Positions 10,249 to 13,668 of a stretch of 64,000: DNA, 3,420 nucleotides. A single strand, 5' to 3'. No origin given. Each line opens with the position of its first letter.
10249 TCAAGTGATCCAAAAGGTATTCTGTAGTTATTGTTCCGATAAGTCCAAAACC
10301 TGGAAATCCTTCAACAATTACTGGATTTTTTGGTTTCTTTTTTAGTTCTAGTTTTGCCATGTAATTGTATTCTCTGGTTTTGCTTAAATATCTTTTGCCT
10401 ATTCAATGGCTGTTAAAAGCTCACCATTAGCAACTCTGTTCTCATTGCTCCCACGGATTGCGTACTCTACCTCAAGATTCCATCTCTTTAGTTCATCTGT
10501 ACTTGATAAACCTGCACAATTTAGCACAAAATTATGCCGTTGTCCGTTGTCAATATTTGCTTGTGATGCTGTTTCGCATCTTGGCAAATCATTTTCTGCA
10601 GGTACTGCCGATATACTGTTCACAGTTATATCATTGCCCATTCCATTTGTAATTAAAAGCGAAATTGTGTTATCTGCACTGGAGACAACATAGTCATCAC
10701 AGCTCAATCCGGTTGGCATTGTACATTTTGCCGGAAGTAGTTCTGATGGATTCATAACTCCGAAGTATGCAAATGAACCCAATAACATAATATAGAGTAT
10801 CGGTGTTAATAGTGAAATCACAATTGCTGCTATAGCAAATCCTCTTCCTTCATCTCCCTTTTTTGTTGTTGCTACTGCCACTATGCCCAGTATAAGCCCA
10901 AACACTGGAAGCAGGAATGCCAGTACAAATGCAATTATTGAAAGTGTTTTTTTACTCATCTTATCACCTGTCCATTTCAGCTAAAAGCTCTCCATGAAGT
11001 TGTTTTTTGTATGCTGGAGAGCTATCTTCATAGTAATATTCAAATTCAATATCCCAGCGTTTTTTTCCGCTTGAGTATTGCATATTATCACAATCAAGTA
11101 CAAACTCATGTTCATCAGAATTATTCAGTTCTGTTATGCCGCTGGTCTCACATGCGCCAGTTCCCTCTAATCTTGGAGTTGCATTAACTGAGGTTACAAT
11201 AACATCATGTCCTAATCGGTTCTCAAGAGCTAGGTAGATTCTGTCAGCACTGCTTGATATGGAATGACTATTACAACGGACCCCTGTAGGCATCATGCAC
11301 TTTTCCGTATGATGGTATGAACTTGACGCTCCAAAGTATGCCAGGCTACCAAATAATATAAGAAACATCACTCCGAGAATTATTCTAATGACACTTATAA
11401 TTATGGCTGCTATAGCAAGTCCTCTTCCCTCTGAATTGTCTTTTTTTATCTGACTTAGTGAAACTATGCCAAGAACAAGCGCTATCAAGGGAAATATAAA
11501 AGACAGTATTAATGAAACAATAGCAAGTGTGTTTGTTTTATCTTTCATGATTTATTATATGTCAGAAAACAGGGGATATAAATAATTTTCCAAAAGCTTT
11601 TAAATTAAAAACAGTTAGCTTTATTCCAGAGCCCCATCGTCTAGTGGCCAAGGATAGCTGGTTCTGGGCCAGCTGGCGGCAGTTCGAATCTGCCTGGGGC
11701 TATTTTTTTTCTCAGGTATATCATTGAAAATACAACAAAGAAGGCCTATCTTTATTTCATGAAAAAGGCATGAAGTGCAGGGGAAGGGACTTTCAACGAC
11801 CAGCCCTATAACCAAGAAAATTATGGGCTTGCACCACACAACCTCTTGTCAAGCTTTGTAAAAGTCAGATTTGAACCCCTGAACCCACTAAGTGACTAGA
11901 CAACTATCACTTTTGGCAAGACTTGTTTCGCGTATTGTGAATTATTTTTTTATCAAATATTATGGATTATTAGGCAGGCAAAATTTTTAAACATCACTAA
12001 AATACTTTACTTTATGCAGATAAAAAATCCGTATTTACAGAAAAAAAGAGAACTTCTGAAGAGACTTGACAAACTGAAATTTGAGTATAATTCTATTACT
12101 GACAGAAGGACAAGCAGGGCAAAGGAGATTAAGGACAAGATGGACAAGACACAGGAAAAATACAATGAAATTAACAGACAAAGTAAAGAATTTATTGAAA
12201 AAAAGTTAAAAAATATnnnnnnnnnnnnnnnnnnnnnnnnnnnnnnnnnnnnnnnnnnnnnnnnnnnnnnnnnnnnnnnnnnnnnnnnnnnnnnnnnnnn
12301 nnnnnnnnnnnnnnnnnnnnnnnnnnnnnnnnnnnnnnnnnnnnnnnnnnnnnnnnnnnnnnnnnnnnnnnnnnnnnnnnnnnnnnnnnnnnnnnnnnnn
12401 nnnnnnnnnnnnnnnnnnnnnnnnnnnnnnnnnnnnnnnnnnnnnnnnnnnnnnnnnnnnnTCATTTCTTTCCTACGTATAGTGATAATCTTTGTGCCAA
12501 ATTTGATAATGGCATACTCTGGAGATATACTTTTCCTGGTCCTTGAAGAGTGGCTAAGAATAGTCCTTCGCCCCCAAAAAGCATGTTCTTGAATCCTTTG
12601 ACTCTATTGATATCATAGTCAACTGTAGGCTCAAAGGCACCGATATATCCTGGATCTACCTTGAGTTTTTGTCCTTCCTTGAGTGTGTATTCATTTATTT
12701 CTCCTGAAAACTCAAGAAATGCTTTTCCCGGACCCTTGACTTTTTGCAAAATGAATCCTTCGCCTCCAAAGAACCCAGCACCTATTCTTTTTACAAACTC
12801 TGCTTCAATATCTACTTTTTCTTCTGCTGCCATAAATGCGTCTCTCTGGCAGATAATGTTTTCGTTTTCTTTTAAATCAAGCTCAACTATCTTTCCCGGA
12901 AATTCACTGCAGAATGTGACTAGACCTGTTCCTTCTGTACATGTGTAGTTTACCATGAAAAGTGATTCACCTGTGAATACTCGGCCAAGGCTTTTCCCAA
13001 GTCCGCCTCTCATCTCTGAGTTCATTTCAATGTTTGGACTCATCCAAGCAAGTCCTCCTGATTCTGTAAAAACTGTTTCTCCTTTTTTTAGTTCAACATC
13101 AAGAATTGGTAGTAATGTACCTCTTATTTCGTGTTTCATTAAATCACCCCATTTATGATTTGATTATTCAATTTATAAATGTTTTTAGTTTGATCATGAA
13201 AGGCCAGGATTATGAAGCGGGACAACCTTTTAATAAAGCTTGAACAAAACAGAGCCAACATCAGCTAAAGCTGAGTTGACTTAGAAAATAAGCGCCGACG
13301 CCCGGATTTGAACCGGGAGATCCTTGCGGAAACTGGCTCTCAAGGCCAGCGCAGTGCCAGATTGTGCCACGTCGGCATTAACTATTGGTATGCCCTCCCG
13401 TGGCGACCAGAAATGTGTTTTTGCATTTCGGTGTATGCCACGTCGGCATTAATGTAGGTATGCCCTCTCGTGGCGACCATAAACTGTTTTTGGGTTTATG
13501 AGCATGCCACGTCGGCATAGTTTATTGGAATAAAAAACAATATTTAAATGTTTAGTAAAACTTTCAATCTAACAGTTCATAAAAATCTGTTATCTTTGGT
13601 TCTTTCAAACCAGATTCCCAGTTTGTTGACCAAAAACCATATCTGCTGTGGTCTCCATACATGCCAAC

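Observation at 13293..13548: Structured ~70-bp repeats between promoter and body of tRNA-Ser, each regenerating the first 12 nt of the tRNA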

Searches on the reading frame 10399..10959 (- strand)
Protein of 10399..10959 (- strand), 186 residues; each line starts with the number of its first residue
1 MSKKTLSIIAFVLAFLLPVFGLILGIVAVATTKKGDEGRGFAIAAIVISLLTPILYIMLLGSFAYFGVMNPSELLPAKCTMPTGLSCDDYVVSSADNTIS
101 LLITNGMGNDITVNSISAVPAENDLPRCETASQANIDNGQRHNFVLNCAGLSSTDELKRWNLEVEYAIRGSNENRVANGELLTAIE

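Call 10: search_protein_families(library=pfam, proteins=[window:10399-10959:-])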
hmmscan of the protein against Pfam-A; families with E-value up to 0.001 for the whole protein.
window:10399-10959:- (186 aa): 1 family
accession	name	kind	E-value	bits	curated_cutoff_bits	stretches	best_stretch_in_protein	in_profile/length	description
PF13828.11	DUF4190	-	4.7e-08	33.1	35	1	7-58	9-61/62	Domain of unknown function (DUF4190)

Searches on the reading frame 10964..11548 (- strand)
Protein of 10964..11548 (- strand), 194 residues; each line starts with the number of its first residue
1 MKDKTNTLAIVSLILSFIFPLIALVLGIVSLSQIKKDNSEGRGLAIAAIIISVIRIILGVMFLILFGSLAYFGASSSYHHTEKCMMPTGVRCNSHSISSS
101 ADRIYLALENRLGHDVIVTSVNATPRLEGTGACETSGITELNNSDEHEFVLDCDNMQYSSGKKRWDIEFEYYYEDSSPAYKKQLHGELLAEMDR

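Call 10: search_protein_families(library=pfam, proteins=[window:10964-11548:-])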
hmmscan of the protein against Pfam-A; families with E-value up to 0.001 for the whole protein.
window:10964-11548:- (194 aa): 1 family
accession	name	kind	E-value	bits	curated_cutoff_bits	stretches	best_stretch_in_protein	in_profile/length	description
PF13828.11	DUF4190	-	1.5e-13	50.7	35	1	9-61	2-61/62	Domain of unknown function (DUF4190)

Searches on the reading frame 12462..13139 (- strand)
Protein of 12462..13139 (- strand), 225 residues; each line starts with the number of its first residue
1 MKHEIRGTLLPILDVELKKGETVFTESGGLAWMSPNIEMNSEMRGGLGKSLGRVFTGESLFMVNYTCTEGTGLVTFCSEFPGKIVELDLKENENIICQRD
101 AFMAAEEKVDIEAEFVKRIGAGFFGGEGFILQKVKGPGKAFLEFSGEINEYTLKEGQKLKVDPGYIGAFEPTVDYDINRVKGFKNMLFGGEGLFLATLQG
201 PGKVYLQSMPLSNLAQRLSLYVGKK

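Call 10: search_protein_families(library=pfam, proteins=[window:12462-13139:-])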
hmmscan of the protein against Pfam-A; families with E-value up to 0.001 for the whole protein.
window:12462-13139:- (225 aa): 1 family
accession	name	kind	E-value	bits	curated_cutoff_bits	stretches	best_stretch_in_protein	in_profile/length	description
PF01987.23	AIM24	-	1e-72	244.6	25.7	1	4-209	2-205/205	Mitochondrial biogenesis AIM24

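Call 11: find_encoding_contigs(protein=window:12462-13139:-, flank=4000, max_places=10)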
Protein window:12462-13139:- (225 aa): 1 contig read that carries it; 1 place shown.
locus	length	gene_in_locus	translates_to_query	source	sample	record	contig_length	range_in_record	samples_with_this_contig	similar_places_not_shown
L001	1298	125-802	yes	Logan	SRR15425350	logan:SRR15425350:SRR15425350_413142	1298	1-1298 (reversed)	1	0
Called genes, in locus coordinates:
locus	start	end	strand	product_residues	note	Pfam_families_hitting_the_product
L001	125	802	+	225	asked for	PF01987:AIM24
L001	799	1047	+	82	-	-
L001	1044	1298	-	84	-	?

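Call 17: find_homologous_proteins(query=window:12462-13139:-, max_evalue=1e-30)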
Query window:12462-13139:- (225 aa): 7962 proteins with E <= 1e-30 among 8000 candidates; the best 120 are listed.
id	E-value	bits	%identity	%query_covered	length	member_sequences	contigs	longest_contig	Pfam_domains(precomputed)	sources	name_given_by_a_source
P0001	8.1e-145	498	100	100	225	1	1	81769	PF01987.24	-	-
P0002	6.6e-109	381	73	99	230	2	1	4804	PF01987.24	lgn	-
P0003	1.1e-108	380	73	100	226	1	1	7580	PF01987.24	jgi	jgi:uncharacterized protein (TIGR00266 family)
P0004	1.3e-108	380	72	100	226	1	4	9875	PF01987.24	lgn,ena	-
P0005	1.4e-108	380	75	100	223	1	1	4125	PF01987.24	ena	-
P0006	1.6e-107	376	70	100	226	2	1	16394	PF01987.24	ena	-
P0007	2.8e-107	375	71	100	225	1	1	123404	PF01987.24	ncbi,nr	ncbi:TIGR00266 family protein [Candidatus Dojkabacteria bacterium]|nr:TIGR00266 family protein [Cand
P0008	3.0e-107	375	72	99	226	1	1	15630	PF01987.24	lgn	-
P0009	4.7e-107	375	71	100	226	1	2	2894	PF01987.24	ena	-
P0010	1.2e-106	373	71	100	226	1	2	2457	PF01987.24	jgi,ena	jgi:uncharacterized protein (TIGR00266 family)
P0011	6.5e-106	371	71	100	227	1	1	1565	PF01987.24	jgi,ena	-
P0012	8.1e-106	371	71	100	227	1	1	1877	PF01987.24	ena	-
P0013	2.1e-105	369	71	100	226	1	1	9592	PF01987.24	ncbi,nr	ncbi:TIGR00266 family protein [Candidatus Woesearchaeota archaeon]|nr:TIGR00266 family protein [Cand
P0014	1.0e-104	367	70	100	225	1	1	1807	PF01987.24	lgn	-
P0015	7.9e-104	364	69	100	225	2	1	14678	PF01987.24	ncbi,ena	-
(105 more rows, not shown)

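Call 62: find_encoding_contigs(protein=P0006, flank=2500, max_places=2)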
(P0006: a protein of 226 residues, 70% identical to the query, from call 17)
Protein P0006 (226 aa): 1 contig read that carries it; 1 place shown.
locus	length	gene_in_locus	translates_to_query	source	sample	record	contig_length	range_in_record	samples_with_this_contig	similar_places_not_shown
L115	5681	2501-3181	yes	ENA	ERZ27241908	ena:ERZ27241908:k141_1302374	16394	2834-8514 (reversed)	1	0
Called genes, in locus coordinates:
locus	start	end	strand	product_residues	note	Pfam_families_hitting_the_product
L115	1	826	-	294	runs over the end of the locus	PF01882:DUF58, PF13519:VWA_2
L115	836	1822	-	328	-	PF20030:bpMoxR, PF00158:Sigma54_activat (faint), PF07726:AAA_3, PF07728:AAA_5, PF17863:AAA_lid_2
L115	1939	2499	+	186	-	PF00352:TBP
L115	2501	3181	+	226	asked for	PF01987:AIM24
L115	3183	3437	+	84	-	-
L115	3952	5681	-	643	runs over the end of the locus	PF13328:HD_4, PF04607:RelA_SpoT, PF02824:TGS, PF28438:RelA_RIS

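Call 63: find_encoding_contigs(protein=P0004, flank=2500, max_places=2)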
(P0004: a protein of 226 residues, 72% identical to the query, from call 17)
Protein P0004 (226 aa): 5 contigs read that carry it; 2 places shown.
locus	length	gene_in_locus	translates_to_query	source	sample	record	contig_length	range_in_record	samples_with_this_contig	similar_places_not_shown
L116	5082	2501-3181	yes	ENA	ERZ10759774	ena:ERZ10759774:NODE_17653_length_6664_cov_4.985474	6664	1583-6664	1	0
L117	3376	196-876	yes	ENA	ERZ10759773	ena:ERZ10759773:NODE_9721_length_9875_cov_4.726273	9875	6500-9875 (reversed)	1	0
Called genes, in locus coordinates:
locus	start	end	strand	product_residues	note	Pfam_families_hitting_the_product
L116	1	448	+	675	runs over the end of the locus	?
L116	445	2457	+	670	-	-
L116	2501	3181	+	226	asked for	PF01987:AIM24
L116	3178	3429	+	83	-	-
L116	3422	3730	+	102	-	PF03819:MazG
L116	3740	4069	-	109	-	-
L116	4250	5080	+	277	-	?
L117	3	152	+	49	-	?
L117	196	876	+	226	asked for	PF01987:AIM24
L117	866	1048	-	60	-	-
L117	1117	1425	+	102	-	PF03819:MazG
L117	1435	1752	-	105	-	-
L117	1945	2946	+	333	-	PF01368:DHH (weak), PF02272:DHHA1 (weak)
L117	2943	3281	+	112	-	PF03692:CxxCxxCC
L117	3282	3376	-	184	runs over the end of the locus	PF03167:UDG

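Call 64: find_encoding_contigs(protein=P0008, flank=2500, max_places=2)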
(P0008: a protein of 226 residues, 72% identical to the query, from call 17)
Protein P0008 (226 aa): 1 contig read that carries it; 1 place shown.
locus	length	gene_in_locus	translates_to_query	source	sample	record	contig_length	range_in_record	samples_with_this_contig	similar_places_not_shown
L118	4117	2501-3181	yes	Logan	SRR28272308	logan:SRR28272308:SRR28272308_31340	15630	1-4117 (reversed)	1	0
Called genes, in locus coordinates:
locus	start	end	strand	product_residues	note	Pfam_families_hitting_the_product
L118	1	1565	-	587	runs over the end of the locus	PF04068:Fer4_RLI, PF14697:Fer4_21 (faint), PF00037:Fer4, PF12837:Fer4_6 (weak), PF00005:ABC_tran, PF02463:SMC_N (faint), PF13304:AAA_21 (faint), PF00005:ABC_tran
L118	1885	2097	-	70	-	-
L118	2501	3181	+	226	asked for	PF01987:AIM24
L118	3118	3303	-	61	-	-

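Call 65: find_encoding_contigs(protein=P0003, flank=2500, max_places=2)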
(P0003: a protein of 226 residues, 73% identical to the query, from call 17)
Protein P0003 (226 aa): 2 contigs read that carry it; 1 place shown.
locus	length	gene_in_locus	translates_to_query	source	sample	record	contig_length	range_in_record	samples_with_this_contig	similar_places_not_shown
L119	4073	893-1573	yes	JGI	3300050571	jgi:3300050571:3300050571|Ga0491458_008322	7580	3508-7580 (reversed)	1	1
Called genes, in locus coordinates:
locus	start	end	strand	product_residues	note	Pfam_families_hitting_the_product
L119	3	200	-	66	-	?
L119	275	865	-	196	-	PF03352:Adenine_glyco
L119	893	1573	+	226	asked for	PF01987:AIM24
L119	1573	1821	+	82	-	-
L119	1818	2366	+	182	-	PF10517:DM13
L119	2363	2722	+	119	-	PF01641:SelR, PF08271:Zn_Ribbon_TF (faint)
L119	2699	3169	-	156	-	-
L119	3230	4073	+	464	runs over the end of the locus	PF01139:RtcB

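Call 68: search_protein_families(library=pfam, proteins=[L111:828-1268:-, L111:1672-2205:-], max_evalue=0.001)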
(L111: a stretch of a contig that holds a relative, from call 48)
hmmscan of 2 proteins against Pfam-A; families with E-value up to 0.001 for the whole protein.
L111:828-1268:- (146 aa): 0 families

L111:1672-2205:- (177 aa): 0 families

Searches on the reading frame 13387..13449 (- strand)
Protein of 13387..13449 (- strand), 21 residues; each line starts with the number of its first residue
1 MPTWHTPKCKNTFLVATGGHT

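Call 68: search_protein_families(library=pfam, proteins=[L111:828-1268:-, L111:1672-2205:-], max_evalue=0.001)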
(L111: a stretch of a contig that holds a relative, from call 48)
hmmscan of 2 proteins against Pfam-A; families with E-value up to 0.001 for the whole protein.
L111:828-1268:- (146 aa): 0 families

L111:1672-2205:- (177 aa): 0 families

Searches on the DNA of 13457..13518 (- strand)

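Call 42: build_rna_model(alignment_id=A2, structure=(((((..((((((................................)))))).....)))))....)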
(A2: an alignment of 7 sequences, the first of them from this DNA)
Model R1 built from alignment A2 (7 sequences, 65 columns); structure: as given.
model positions 63; base pairs 11; branch points 0; effective number of sequences 7; information 0.808 bits per position. Calibrated on 0.2 Mb of random sequence (short: E-values are rough).
structure used (alignment columns):
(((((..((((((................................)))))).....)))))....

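Call 44: search_with_rna_model(model_id=R1, sources=[window, L003, L004, L005, L006, L007, L008, L009, L010, L011, L012, L013, L014, L015, L016, L017, L018, L019, L020, L021, L022, L023, L024, L025, L026, L027, L028, L029, L030, L031, L032, L033, L034, L035, L036, L037, L038, L039, L040, L041, L043, L044, L045, L046, L047, L048, L049, L050, L051, L052, L053, L054, L055, L056, L057, L058, L059, L060, L061, L062, L063, L064, L065, L066, L067, L068, L069, L070, L071, L072, L073, L074, L075, L076, L077, L078, L079, L080, L081, L082, L083, L084, L085, L086, L087, L088, L089, L090, L091, L092, L093, L094, L095, L096, L097, L098, L099, L100, L101], max_evalue=1, show_alignments=0)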
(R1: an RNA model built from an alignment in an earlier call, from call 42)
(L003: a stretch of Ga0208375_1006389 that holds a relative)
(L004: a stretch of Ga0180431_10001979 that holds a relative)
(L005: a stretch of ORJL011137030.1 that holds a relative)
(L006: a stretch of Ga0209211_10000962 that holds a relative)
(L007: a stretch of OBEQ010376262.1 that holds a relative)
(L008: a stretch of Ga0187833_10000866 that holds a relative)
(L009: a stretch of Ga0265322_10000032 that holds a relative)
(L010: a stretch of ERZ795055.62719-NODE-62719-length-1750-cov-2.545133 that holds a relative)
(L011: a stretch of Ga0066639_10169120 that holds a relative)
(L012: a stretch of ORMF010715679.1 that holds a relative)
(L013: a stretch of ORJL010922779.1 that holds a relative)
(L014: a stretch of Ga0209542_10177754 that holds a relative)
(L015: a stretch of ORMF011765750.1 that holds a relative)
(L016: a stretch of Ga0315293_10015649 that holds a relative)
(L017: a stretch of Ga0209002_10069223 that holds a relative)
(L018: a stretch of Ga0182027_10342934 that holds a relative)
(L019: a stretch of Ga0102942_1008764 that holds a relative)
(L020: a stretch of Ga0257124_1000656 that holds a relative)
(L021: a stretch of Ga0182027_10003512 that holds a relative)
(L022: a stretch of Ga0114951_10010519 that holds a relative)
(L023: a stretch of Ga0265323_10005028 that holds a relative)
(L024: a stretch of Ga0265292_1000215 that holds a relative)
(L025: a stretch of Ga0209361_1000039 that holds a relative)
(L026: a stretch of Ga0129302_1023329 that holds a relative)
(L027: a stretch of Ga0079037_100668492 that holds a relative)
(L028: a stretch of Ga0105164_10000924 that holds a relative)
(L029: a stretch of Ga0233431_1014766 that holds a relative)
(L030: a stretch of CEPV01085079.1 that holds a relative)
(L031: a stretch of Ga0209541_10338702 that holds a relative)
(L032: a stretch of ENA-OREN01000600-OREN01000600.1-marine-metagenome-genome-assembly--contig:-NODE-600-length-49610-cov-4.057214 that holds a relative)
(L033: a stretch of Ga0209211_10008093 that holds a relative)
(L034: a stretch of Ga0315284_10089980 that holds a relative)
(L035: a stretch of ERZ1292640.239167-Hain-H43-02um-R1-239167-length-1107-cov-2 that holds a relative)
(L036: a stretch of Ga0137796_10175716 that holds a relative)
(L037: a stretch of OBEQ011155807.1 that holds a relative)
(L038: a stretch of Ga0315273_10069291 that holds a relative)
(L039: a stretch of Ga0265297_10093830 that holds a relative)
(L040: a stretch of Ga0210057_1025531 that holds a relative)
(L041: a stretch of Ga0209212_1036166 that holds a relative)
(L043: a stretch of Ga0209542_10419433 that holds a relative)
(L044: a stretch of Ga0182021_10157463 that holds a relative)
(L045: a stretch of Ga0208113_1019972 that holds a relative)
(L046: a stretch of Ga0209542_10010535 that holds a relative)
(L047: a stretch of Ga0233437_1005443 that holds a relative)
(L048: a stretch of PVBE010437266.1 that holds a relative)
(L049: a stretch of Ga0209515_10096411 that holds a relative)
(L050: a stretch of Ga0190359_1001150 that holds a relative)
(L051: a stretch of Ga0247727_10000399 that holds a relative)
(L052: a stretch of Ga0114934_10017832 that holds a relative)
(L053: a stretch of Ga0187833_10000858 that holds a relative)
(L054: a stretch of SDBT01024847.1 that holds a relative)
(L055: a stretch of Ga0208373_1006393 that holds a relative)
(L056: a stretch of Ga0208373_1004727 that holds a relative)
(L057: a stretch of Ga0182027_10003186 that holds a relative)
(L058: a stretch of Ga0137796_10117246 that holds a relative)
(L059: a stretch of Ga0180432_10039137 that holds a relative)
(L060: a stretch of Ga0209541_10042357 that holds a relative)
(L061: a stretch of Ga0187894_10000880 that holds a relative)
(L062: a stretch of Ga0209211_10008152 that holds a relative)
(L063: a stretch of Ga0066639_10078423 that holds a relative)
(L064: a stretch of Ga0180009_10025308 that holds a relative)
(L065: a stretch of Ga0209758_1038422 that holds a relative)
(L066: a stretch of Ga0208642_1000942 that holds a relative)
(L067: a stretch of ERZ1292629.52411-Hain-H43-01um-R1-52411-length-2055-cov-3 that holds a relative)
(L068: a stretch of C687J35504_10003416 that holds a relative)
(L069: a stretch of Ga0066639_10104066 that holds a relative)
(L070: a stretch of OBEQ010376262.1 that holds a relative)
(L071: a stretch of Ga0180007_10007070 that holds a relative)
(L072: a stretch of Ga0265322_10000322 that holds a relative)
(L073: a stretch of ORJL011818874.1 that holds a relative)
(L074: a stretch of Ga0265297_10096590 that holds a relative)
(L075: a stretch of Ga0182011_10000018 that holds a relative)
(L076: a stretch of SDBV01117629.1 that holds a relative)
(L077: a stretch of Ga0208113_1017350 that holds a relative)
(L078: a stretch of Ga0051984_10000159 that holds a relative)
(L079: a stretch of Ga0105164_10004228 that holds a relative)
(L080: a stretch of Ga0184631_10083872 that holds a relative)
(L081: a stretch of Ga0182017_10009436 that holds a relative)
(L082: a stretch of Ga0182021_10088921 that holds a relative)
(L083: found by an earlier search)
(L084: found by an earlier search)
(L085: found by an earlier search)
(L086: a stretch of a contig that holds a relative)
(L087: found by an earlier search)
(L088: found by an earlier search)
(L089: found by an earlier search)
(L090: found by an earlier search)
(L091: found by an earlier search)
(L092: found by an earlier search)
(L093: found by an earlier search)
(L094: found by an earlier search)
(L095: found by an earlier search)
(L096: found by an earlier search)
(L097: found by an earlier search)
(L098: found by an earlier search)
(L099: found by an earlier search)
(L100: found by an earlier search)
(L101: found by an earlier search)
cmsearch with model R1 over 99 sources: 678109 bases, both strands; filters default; matches with E-value up to 1: 11.
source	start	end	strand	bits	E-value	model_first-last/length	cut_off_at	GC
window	13387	13449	-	73.7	4.8e-18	1-63/63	no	0.54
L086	674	733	-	67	4.5e-16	1-63/63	no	0.4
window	13457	13518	-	64.2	3.1e-15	1-63/63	no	0.52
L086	743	801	-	57.9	2.1e-13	1-63/63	no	0.32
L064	1623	1679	-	57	3.9e-13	1-63/63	no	0.68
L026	2230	2290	-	53.2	5e-12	1-63/63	no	0.61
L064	1556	1612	-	43.8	2.8e-09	1-63/63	no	0.65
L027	256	288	+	17.1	0.19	1-63/63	no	0.64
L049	1708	1751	+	16.6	0.27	1-63/63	no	0.59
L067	1473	1522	-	15.2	0.67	1-63/63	no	0.56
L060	1631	1677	+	14.9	0.83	1-63/63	no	0.55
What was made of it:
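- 13457..13518 (-): Unit 1 (distal) hairpin. It consists of AT plus the tRNA-like 5'-end copy (13505-13516), the apical stem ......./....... (13494-13500 / 13478-13484) and the antisense segment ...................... (13457-13478). CM hit of 64.2 bits; this is a training sequence (call 44).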

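Call 48: search_with_rna_model(model_id=R1, sources=[L102, L103, L104, L105, L106, L107, L108, L109, L110, L111, L112, L113, L042, L001], max_evalue=1)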
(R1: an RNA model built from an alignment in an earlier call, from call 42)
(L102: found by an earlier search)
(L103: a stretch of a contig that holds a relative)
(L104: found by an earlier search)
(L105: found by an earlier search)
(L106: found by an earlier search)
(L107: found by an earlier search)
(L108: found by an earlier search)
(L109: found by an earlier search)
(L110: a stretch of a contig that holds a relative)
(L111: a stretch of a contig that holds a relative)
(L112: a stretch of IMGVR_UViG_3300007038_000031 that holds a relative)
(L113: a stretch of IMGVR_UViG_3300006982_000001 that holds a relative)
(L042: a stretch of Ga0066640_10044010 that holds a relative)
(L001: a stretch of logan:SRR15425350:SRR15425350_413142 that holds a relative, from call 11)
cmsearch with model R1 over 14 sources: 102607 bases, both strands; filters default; matches with E-value up to 1: 6.
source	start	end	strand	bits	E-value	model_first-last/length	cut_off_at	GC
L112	6113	6171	-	18.4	0.012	1-63/63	no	0.64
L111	1506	1546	-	16.2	0.051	1-63/63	no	0.54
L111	5361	5425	+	14.4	0.17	1-63/63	no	0.63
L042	60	87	-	13.7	0.28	1-63/63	no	0.57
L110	998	1052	-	13.1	0.42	1-63/63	no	0.56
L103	4631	4658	+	12.1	0.81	1-63/63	no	0.64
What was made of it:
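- There are only 7 units in 4 loci, and all CM hits are the training sequences (calls 44, 48).
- Tried and rejected: The CM search found no further units beyond its training set (calls 44, 48).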
